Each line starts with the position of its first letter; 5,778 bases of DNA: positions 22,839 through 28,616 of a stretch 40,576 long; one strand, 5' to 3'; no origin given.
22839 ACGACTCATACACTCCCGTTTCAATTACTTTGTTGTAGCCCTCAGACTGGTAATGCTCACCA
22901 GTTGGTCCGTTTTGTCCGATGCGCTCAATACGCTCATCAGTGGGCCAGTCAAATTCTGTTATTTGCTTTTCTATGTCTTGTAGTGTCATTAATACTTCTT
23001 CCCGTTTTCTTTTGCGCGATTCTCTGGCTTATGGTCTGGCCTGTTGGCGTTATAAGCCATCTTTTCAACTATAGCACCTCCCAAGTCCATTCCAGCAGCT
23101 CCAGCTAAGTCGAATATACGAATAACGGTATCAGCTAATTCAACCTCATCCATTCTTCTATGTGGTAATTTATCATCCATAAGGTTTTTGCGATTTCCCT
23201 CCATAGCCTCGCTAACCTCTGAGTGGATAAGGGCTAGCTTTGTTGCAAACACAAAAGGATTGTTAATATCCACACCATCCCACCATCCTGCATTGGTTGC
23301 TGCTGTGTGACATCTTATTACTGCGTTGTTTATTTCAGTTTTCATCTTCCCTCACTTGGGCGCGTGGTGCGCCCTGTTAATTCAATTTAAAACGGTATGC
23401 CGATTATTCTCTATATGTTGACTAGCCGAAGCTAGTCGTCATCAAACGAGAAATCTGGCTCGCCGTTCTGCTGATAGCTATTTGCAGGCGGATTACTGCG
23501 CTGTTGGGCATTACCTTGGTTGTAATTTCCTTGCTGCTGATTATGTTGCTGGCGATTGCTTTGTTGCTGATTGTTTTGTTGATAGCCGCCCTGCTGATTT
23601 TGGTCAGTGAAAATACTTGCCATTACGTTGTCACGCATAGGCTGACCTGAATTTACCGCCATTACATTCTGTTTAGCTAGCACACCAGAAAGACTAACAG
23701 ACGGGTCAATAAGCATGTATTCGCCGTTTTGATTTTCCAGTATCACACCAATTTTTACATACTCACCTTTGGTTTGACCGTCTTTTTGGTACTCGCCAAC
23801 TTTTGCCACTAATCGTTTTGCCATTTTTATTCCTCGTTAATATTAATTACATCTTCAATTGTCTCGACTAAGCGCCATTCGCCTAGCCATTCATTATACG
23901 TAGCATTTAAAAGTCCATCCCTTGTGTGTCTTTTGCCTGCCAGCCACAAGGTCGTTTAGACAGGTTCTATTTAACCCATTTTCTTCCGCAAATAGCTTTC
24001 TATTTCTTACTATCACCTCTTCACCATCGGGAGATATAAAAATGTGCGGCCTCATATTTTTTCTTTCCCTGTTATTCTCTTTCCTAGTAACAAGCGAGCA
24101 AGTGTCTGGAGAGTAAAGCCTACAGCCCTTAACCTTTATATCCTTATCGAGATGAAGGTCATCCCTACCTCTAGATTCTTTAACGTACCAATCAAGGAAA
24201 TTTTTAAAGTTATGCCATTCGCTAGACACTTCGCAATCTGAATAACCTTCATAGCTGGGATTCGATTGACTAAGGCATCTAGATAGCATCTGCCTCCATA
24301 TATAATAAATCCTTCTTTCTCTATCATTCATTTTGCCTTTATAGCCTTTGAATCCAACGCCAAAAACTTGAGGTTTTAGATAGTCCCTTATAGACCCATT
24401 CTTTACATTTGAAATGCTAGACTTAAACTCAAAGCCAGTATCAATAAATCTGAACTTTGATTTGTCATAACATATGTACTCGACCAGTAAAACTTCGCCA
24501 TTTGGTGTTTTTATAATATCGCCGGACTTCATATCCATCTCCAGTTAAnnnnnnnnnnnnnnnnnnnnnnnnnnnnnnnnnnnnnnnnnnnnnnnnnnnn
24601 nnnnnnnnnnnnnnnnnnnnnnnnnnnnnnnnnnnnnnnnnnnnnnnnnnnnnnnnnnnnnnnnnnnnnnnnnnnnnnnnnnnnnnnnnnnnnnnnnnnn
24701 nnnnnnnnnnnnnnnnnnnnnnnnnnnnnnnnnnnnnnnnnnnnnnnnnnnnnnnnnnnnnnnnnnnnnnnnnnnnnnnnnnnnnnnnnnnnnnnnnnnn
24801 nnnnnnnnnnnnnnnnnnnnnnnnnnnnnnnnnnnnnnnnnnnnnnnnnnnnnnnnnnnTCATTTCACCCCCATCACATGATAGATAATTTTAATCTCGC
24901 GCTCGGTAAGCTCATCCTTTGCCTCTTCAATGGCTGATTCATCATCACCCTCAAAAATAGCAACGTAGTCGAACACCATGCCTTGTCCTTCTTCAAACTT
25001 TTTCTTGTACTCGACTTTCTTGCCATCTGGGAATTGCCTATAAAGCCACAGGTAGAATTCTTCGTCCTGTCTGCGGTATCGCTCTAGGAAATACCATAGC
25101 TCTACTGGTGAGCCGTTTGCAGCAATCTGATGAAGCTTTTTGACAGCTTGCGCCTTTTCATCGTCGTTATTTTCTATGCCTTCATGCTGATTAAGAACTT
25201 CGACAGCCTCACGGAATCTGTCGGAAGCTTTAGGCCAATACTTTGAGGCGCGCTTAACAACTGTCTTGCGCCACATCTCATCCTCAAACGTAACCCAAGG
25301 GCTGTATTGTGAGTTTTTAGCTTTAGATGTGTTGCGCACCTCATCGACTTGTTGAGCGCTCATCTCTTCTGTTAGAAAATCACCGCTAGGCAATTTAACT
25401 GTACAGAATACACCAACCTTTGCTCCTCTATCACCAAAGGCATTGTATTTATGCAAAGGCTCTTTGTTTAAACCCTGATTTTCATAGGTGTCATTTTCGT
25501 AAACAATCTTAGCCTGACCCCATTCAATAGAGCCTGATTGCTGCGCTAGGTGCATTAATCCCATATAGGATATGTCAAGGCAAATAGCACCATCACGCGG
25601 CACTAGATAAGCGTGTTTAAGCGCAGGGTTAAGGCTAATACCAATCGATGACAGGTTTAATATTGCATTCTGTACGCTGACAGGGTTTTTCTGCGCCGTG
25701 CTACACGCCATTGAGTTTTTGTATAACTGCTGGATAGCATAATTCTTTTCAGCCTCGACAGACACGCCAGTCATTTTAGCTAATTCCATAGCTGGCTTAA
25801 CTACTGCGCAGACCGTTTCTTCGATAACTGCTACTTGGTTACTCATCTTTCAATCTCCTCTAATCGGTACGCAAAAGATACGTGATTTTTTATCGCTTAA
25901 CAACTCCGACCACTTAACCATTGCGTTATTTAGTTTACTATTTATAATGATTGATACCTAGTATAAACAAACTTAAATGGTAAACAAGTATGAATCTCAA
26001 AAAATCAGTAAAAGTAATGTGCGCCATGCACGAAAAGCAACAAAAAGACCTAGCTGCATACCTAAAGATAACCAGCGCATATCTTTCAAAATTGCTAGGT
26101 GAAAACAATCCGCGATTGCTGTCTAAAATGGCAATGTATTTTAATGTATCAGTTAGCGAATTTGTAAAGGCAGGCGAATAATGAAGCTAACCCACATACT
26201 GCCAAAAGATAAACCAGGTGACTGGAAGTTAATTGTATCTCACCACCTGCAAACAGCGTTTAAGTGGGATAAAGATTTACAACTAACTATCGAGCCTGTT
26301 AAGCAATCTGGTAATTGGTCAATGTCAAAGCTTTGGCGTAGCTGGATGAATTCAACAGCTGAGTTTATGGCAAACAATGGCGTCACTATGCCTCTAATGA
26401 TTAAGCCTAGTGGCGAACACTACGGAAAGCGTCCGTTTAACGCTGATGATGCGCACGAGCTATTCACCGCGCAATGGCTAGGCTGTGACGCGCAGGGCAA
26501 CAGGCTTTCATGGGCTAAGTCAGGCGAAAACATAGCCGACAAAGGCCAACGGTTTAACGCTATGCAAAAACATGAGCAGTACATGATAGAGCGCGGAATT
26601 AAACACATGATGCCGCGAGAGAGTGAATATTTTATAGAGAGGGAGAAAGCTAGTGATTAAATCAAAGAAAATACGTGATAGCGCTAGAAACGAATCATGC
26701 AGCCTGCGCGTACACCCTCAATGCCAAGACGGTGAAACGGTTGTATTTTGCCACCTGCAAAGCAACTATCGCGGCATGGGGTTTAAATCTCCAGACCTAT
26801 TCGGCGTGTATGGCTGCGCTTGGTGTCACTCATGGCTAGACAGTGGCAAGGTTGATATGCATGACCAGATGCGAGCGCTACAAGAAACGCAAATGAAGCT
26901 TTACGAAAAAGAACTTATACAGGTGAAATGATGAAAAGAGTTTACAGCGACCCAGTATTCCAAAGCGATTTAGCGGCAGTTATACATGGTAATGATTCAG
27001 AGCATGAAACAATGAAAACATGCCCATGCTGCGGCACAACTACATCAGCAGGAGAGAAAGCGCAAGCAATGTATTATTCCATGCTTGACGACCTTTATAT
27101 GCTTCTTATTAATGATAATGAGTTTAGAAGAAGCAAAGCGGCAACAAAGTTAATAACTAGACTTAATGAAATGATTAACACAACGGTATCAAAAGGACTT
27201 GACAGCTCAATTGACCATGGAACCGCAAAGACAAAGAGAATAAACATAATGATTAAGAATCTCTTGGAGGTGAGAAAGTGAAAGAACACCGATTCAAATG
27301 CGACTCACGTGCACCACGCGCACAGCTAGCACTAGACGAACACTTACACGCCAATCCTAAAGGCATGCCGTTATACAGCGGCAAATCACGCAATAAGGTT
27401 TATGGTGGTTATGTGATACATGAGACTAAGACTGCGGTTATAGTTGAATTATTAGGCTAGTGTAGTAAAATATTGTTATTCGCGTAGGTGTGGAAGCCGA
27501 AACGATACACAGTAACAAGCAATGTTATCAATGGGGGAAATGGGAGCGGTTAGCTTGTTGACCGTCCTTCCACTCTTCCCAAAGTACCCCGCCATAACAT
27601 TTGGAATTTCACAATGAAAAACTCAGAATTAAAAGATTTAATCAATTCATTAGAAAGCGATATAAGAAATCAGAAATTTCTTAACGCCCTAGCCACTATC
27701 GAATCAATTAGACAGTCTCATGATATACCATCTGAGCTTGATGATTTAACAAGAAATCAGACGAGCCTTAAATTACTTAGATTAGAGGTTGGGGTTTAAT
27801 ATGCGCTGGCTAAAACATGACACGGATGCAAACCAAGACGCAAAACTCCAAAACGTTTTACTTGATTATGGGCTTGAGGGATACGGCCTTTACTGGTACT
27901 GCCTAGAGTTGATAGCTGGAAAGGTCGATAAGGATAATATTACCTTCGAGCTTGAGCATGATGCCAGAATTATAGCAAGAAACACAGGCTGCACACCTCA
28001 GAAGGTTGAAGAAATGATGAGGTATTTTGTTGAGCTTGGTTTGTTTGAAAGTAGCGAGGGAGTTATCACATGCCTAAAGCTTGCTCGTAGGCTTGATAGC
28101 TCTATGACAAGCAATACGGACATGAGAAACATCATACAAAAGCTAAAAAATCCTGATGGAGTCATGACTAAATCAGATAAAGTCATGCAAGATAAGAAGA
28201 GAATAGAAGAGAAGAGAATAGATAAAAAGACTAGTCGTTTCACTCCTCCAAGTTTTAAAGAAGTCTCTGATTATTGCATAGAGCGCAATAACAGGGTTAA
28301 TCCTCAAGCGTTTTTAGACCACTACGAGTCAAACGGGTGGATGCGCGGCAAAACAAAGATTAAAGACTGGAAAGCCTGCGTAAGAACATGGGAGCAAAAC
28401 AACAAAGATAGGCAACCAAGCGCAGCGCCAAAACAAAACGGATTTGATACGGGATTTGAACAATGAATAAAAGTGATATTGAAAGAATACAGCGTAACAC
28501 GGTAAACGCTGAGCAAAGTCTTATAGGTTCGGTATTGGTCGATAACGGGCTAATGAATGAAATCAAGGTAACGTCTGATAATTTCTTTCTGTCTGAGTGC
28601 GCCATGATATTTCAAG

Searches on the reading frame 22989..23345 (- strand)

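Call 37: search_protein_families(library=phrogs, proteins=[window:22989-23345:-], max_evalue=0.00001)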
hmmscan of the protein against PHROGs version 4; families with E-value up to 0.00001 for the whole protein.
window:22989-23345:- (118 aa): 4 families
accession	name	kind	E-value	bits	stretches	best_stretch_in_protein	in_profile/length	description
phrog_5658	-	other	2.8e-60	205.7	1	5-118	304-421/421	pyrophosphatase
phrog_6945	-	unknown function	2.7e-27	96.9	1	37-117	189-269/270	-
phrog_3301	-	other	1.8e-24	87.6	1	3-118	48-168/169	pyrophosphatase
phrog_9236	-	other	1.7e-13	51.8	0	3-58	4-54/191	pyrophosphatase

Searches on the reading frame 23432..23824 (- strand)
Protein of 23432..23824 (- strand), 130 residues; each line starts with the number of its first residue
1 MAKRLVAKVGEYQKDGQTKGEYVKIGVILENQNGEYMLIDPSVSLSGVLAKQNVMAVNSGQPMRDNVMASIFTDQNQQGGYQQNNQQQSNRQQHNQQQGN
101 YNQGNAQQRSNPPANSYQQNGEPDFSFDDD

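Call 37: search_protein_families(library=phrogs, proteins=[window:23432-23824:-], max_evalue=0.00001)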
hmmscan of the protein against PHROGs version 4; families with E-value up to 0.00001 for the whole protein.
window:23432-23824:- (130 aa): 1 family
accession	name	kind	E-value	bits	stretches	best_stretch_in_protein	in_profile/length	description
phrog_37570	-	unknown function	1.6e-26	93.8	1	1-91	1-91/116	-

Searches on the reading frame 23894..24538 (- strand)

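Call 37: search_protein_families(library=phrogs, proteins=[window:23894-24538:-], max_evalue=0.00001)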
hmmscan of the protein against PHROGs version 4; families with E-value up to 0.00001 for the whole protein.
window:23894-24538:- (214 aa): 5 families
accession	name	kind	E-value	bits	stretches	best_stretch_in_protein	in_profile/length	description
phrog_2081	-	DNA, RNA and nucleotide metabolism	6.9e-55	187.9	1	7-211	31-249/433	HNH endonuclease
phrog_953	-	DNA, RNA and nucleotide metabolism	4.8e-31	109.5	1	20-156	160-302/420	HNH endonuclease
phrog_374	-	DNA, RNA and nucleotide metabolism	1.1e-26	94.8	1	69-192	266-382/617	HNH endonuclease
phrog_3377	-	DNA, RNA and nucleotide metabolism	9e-14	52.8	1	70-196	7-125/196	HNH endonuclease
phrog_8790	-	DNA, RNA and nucleotide metabolism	7.6e-11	43.4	1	71-168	19-112/241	restriction endonuclease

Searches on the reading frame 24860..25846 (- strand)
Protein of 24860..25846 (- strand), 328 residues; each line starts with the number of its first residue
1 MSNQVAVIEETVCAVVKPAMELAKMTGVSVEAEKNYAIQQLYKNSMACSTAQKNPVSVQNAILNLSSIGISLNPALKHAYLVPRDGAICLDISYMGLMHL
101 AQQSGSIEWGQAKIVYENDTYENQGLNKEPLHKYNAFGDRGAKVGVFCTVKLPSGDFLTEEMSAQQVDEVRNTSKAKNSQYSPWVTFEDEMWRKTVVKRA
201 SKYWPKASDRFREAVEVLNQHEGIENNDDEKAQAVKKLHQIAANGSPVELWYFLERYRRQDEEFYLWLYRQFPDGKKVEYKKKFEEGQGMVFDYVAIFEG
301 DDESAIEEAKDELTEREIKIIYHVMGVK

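Call 37: search_protein_families(library=phrogs, proteins=[window:24860-25846:-], max_evalue=0.00001)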
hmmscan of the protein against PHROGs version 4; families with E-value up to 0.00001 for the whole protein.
window:24860-25846:- (328 aa): 2 families
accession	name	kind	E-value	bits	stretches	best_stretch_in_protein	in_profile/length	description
phrog_148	-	DNA, RNA and nucleotide metabolism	2e-68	232.7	1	16-236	36-257/387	RecT-like ssDNA annealing protein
phrog_12233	-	DNA, RNA and nucleotide metabolism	5.4e-07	30.8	1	162-229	1-68/158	RecT-like ssDNA annealing protein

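Call 110: find_related_loci(query=window:24863-25846:-, collection=viral_contigs, flank=1500)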
Query window:24863-25846:- (328 aa) in viral_contigs; peptide patterns used: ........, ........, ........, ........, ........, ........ (x = any residue, [..] = any of these).
417 stretches matched a pattern; 404 encode a relative of the query (tblastn E <= 1e-3); the best 80 are kept; 80 distinct loci.
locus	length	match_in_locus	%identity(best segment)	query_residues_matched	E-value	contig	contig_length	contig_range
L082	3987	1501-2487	66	1-321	3e-138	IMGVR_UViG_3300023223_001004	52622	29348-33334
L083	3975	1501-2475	59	1-321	7e-127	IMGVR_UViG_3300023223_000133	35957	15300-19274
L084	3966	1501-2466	63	1-321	1e-124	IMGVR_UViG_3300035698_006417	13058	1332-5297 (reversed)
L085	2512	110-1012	60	28-325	8e-123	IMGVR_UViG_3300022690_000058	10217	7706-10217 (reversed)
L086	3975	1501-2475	58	1-321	2e-114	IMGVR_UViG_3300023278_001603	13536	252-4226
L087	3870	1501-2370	54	27-321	2e-99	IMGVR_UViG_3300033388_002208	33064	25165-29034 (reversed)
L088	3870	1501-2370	53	27-321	4e-98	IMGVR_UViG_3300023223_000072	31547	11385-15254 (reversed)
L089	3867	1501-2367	52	28-321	2e-94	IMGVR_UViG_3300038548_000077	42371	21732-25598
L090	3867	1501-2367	52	28-321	3e-94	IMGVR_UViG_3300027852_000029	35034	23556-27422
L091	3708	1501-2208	59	3-238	4e-82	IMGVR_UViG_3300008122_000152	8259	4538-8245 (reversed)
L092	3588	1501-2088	65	27-223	3e-80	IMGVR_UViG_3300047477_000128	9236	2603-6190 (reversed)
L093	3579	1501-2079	63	28-224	1e-78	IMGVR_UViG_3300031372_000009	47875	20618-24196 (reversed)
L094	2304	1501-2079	62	28-224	5e-79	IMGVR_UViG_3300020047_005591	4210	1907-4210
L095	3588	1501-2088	63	27-223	1e-77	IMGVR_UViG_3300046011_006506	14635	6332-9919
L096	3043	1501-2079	62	28-224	2e-77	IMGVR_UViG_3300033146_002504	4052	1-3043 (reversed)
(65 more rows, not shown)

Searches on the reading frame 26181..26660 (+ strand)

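Call 37: search_protein_families(library=phrogs, proteins=[window:26181-26660:+], max_evalue=0.00001)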
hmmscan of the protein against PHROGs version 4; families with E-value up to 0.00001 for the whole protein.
window:26181-26660:+ (159 aa): 1 family
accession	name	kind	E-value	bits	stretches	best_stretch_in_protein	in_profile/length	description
phrog_72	-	DNA, RNA and nucleotide metabolism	5e-13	50.5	1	20-157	28-157/161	NinB/ Orf homologous recombination mediator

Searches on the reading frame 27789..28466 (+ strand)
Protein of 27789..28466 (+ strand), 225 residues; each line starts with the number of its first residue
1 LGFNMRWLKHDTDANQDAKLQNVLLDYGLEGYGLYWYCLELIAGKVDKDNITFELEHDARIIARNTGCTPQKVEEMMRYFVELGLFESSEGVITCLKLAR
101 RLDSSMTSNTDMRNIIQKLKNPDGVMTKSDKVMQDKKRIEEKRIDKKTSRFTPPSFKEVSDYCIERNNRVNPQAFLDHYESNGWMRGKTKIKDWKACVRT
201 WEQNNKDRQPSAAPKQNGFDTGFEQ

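Call 37: search_protein_families(library=phrogs, proteins=[window:27789-28466:+], max_evalue=0.00001)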
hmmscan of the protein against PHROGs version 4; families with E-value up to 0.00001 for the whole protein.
window:27789-28466:+ (225 aa): 5 families
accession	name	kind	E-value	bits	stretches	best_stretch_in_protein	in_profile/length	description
phrog_20981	-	unknown function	7.8e-64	217.1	1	5-150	1-159/293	-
phrog_15768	-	unknown function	1.8e-22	81.5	1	104-217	83-196/228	-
phrog_24189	-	unknown function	8.9e-11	43.2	1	5-98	16-117/151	-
phrog_28809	-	unknown function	3e-10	41.2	1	109-206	91-185/211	-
phrog_345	-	DNA, RNA and nucleotide metabolism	1.7e-07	32.3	1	5-129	36-137/297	replication initiation O-like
